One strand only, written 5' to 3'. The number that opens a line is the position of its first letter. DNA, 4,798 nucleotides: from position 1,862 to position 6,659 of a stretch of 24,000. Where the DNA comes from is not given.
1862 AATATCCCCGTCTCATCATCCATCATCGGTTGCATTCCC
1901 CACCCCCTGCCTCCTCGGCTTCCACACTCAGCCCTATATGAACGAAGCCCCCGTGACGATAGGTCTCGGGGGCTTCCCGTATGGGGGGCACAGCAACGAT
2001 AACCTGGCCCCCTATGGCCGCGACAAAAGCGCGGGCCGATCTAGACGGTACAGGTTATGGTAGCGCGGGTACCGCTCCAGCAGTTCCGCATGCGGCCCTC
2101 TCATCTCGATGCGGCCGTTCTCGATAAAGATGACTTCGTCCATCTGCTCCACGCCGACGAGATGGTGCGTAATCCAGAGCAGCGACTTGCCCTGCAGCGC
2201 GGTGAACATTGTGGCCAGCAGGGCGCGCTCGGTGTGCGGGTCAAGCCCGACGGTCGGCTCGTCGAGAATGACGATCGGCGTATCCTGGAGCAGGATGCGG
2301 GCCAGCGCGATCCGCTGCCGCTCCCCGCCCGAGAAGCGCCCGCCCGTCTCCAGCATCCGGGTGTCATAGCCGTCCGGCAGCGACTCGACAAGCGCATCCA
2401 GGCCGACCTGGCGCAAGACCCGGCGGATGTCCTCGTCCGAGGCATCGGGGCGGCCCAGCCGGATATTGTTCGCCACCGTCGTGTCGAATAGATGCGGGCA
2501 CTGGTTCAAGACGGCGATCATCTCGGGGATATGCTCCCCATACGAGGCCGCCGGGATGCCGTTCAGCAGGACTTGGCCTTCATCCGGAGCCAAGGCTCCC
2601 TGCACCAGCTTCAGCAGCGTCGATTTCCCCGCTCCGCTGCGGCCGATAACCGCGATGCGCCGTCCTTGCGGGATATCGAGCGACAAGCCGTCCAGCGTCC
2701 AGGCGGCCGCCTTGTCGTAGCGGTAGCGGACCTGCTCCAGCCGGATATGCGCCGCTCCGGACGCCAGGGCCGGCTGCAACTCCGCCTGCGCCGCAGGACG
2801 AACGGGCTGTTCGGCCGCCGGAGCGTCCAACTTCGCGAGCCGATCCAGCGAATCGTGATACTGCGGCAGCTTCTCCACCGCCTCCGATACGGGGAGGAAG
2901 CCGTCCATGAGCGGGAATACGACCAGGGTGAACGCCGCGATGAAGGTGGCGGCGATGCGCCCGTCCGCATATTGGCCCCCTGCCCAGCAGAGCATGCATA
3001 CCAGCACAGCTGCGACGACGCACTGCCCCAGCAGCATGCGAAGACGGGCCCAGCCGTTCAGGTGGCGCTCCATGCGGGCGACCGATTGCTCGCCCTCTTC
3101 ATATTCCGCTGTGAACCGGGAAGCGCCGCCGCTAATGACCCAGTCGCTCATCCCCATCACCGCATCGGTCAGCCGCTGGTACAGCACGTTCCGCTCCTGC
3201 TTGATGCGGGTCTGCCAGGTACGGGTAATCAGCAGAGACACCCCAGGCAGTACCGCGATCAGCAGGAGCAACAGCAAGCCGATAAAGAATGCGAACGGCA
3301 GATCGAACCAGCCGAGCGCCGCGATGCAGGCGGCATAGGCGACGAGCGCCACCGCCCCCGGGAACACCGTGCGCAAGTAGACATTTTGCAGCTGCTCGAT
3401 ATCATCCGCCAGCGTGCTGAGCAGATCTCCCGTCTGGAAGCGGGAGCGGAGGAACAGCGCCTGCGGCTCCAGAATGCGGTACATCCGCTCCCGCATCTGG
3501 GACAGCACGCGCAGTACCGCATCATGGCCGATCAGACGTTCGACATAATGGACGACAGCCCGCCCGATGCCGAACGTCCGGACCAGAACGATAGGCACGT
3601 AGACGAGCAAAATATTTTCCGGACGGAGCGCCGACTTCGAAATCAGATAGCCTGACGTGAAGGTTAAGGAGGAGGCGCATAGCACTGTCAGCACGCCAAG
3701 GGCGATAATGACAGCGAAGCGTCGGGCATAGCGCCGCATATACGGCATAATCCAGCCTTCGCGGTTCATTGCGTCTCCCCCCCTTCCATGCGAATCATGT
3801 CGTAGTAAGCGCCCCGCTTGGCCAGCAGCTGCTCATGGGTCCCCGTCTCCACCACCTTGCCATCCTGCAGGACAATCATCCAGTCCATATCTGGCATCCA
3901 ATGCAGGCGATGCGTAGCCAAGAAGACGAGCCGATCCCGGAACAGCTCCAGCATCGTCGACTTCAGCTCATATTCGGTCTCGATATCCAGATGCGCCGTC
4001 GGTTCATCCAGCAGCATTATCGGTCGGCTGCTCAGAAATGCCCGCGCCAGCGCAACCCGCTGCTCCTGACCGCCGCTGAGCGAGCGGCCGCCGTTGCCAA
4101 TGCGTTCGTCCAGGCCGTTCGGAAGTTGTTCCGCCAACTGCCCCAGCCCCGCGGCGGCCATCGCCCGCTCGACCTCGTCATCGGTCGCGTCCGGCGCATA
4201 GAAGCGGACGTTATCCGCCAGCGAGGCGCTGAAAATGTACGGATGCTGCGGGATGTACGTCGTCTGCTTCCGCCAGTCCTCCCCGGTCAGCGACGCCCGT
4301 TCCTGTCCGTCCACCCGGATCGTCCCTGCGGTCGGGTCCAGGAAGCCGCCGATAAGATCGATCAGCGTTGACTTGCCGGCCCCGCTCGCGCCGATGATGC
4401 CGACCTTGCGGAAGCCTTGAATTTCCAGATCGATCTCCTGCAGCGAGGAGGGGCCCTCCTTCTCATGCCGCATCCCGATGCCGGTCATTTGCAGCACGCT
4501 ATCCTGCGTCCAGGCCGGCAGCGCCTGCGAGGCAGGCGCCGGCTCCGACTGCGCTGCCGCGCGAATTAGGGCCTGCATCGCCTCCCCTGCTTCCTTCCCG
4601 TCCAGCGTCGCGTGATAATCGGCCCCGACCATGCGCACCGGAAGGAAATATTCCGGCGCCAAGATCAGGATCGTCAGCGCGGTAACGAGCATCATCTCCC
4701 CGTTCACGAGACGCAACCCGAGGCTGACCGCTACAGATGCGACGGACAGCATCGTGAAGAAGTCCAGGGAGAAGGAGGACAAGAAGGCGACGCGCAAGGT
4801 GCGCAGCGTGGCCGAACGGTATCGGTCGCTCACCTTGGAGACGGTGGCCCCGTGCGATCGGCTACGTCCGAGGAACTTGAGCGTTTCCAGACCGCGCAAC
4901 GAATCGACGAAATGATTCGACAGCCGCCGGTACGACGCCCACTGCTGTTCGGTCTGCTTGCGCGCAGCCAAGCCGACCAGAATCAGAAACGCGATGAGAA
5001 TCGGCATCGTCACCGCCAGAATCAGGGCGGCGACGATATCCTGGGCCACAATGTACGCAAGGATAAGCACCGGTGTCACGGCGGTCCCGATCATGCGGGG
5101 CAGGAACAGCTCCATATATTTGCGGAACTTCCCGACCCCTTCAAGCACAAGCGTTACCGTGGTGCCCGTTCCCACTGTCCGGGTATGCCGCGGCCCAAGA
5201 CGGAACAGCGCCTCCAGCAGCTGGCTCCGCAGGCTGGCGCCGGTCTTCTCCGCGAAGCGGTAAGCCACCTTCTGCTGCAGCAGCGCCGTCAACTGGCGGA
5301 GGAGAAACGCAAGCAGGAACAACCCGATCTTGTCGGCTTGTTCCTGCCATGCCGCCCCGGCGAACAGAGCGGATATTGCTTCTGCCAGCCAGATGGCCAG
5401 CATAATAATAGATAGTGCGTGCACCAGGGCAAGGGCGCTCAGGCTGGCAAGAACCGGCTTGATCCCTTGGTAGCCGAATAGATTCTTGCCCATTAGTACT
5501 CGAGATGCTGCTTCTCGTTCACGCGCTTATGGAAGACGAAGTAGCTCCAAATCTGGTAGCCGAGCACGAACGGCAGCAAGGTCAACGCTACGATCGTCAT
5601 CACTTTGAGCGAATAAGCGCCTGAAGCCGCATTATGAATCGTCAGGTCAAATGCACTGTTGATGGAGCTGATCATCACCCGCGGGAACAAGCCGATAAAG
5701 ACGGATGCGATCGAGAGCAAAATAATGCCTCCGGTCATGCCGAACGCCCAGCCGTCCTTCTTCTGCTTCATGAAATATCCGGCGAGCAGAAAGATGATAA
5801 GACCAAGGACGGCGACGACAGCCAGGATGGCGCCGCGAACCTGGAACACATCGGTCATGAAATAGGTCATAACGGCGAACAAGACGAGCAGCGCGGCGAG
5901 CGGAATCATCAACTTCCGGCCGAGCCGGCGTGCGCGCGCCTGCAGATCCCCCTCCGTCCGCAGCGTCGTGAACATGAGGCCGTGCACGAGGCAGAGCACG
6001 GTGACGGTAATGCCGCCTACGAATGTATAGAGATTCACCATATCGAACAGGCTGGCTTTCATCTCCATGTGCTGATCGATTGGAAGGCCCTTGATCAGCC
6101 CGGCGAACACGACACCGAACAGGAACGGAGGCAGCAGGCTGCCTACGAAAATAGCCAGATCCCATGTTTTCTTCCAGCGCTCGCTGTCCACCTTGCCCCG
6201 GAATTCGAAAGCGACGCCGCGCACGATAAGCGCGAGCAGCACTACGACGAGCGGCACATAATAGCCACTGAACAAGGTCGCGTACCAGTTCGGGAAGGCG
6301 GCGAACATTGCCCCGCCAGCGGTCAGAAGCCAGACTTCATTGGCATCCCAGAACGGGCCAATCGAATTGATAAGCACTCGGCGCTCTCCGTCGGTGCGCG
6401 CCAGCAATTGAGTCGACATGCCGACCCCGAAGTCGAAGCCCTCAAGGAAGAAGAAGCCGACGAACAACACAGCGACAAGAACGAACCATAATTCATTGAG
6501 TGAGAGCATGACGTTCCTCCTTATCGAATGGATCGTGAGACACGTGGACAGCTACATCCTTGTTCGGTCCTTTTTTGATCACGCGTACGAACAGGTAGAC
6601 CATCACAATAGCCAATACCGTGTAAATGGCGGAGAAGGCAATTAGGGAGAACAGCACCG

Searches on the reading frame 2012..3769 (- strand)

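Call 38: search_protein_families(library=pfam, proteins=[window:2012-3769:-], max_evalue=0.001)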
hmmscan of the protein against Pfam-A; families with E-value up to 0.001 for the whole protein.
window:2012-3769:- (585 aa): 6 families
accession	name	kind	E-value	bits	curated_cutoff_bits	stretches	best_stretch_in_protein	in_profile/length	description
PF00005.33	ABC_tran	-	2.9e-30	106.1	25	1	359-506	1-136/137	ABC transporter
PF00664.28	ABC_membrane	-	3.6e-10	40.4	28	1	57-270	41-252/274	ABC transporter transmembrane region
PF13304.12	AAA_21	-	9.5e-07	29.6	27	0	485-535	244-298/304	AAA domain, putative AbiEii toxin, Type IV TA system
PF02463.25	SMC_N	-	0.00036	20.5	40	0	436-549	111-211/220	RecF/RecN/SMC N terminal domain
PF22039.1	HUTI_composite_bact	-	0.00038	20.5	25.5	0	549-568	5-24/26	Imidazolonepropionase-like composite domain, bacteria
PF13555.12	AAA_29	-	0.00057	20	27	0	360-403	13-55/61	P-loop containing region of AAA domain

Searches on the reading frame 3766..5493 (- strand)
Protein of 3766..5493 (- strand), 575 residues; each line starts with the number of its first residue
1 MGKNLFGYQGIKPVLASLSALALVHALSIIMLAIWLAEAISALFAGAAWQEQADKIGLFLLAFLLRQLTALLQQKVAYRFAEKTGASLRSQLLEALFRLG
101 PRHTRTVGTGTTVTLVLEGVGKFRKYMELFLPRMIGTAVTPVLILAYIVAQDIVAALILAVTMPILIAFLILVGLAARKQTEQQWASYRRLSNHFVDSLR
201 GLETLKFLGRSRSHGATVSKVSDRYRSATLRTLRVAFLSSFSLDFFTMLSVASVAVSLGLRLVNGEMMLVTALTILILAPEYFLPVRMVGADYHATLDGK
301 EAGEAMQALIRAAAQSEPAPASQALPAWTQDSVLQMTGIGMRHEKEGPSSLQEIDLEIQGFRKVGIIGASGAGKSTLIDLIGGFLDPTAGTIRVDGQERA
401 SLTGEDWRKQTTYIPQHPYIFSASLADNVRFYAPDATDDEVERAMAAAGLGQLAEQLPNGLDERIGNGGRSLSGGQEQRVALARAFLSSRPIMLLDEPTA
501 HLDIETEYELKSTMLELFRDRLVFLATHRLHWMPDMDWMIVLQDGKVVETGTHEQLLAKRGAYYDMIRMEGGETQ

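Call 38: search_protein_families(library=pfam, proteins=[window:3766-5493:-], max_evalue=0.001)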
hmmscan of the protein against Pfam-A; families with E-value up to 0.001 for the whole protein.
window:3766-5493:- (575 aa): 5 families
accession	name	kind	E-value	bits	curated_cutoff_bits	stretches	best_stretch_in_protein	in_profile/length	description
PF00005.33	ABC_tran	-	3.4e-31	109.1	25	1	351-500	1-137/137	ABC transporter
PF00664.28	ABC_membrane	-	1.2e-26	94.4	28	1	21-276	7-264/274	ABC transporter transmembrane region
PF13304.12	AAA_21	-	2.8e-05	24.8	27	0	365-393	3-26/304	AAA domain, putative AbiEii toxin, Type IV TA system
PF02463.25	SMC_N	-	6.8e-05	22.8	40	0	471-540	136-209/220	RecF/RecN/SMC N terminal domain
PF13555.12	AAA_29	-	0.00013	22.1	27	1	352-387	15-48/61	P-loop containing region of AAA domain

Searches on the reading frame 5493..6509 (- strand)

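Call 38: search_protein_families(library=pfam, proteins=[window:5493-6509:-], max_evalue=0.001)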
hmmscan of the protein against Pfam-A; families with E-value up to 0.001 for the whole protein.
window:5493-6509:- (338 aa): 1 family
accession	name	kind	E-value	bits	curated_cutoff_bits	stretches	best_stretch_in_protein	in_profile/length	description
PF02322.20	Cyt_bd_oxida_II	-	8.9e-108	360.6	35.6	1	4-326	1-302/302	Cytochrome bd terminal oxidase subunit II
